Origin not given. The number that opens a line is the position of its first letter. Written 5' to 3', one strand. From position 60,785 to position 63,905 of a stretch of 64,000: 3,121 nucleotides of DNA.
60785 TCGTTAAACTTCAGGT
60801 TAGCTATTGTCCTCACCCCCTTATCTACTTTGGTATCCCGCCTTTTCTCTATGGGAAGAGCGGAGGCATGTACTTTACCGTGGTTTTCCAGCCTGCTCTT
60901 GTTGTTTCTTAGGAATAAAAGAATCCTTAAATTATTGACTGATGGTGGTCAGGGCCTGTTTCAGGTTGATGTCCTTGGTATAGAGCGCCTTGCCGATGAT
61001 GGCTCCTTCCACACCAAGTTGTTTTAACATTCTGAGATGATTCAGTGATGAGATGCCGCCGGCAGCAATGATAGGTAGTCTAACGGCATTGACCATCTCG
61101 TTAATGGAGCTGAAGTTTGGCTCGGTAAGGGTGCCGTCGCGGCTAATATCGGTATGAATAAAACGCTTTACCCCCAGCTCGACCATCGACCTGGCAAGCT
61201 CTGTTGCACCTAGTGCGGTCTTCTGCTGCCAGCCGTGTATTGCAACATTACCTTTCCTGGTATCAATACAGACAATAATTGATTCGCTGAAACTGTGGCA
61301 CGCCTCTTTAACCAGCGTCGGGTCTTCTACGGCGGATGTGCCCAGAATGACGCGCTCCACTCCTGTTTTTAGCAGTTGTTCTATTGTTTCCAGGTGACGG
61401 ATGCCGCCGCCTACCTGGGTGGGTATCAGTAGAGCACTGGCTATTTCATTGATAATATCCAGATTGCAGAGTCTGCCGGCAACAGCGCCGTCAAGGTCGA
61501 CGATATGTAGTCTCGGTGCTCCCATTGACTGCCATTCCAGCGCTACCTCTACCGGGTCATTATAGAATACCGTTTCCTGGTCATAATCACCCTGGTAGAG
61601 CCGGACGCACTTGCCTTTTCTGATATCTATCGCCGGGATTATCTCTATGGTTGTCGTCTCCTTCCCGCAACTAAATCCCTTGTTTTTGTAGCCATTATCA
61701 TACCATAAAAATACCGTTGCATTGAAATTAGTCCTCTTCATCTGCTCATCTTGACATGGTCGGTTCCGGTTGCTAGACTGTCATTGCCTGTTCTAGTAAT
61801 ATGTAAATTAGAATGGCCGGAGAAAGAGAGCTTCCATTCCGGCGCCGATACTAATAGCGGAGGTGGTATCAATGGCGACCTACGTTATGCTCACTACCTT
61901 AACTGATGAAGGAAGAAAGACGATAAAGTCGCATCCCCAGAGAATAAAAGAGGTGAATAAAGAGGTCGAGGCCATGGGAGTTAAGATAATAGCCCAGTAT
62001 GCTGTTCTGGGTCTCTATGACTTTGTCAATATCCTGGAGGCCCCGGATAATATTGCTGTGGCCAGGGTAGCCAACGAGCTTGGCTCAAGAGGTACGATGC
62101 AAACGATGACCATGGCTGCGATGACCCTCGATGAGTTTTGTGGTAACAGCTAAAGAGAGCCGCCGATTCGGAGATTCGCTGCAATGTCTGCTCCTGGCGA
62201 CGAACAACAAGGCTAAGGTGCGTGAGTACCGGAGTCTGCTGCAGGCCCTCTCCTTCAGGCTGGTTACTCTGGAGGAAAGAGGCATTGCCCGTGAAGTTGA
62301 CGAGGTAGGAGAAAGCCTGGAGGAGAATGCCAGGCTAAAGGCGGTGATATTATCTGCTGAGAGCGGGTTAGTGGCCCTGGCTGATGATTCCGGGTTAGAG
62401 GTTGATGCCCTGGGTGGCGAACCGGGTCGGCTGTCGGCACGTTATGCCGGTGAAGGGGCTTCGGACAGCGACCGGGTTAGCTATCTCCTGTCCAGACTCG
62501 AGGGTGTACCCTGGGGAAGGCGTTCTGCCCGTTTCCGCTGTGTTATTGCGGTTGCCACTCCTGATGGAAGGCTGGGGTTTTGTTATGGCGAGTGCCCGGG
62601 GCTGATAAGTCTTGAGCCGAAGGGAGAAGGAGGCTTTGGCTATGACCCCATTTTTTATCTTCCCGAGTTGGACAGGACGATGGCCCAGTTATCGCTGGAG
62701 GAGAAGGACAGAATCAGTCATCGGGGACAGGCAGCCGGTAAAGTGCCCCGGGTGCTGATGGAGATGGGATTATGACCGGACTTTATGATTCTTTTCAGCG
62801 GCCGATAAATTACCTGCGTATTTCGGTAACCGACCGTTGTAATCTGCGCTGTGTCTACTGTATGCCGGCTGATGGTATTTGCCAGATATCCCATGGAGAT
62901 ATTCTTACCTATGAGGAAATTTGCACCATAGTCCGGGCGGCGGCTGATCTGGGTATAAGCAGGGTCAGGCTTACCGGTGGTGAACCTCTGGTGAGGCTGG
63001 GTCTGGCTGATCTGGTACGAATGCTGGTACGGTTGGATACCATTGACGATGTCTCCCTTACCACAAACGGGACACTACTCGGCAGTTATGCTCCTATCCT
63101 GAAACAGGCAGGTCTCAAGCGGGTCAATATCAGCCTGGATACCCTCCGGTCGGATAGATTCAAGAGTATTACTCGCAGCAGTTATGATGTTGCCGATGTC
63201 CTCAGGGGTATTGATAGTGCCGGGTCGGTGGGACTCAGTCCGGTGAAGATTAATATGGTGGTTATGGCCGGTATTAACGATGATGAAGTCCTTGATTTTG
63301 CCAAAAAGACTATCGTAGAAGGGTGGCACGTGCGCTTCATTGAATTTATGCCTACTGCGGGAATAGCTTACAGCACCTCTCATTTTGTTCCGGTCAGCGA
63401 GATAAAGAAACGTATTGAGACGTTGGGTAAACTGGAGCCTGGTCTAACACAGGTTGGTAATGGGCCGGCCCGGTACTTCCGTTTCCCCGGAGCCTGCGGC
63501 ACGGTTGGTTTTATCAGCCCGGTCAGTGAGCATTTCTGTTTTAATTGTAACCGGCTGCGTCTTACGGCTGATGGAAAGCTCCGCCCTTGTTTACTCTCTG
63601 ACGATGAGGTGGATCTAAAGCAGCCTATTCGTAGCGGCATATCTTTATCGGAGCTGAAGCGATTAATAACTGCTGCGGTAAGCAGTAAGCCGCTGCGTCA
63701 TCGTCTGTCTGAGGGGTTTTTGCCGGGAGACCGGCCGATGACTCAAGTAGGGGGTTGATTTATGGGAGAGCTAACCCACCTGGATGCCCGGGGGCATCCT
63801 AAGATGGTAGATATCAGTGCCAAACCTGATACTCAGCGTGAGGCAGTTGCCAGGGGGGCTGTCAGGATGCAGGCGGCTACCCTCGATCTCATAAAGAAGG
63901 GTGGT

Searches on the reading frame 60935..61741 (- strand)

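Call 67: search_protein_families(library=pfam, proteins=[window:60935-61741:-], max_evalue=0.001)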
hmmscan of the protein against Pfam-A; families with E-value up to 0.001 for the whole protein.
window:60935-61741:- (269 aa): 5 families
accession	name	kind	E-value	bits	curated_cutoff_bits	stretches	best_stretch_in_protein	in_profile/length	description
PF00977.27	His_biosynth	-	4.1e-84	282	23.6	1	33-258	1-227/228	Histidine biosynthesis protein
PF01207.24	Dus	-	3.1e-11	43.4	20.4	2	92-154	171-233/311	Dihydrouridine synthase (Dus)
PF03060.21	NMO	-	7.9e-08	32.5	28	1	207-261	179-234/331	Nitronate monooxygenase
PF02581.23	TMP-TENI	-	1.9e-06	27.8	27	0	91-132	135-175/180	Thiamine monophosphate synthase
PF00218.27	IGPS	-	0.00091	18.9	27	0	211-261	200-248/254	Indole-3-glycerol phosphate synthase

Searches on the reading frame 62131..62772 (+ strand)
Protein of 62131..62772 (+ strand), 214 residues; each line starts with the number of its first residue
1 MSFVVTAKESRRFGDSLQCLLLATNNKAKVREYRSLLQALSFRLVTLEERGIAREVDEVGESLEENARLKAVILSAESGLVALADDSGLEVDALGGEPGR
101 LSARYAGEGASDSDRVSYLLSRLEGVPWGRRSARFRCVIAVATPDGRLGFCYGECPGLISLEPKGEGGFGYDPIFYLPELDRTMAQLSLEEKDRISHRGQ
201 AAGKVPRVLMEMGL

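Call 67: search_protein_families(library=pfam, proteins=[window:62131-62772:+], max_evalue=0.001)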
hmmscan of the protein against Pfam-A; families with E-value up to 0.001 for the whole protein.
window:62131-62772:+ (214 aa): 1 family
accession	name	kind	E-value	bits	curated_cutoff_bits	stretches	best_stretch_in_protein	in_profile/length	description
PF01725.21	Ham1p_like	-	7.4e-59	199.2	22.5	1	20-204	1-182/186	Ham1 family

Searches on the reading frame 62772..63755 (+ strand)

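Call 67: search_protein_families(library=pfam, proteins=[window:62772-63755:+], max_evalue=0.001)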
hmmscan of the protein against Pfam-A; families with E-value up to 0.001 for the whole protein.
window:62772-63755:+ (328 aa): 3 families
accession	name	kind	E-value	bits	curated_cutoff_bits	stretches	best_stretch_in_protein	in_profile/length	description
PF06463.18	Mob_synth_C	-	1.9e-34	118.8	37.4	1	186-311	2-127/128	Molybdenum Cofactor Synthesis C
PF04055.27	Radical_SAM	-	7.2e-34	117.8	29.5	1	17-178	1-164/166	Radical SAM superfamily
PF13353.11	Fer4_12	-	1.1e-05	26.2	22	1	22-123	14-114/137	4Fe-4S single cluster domain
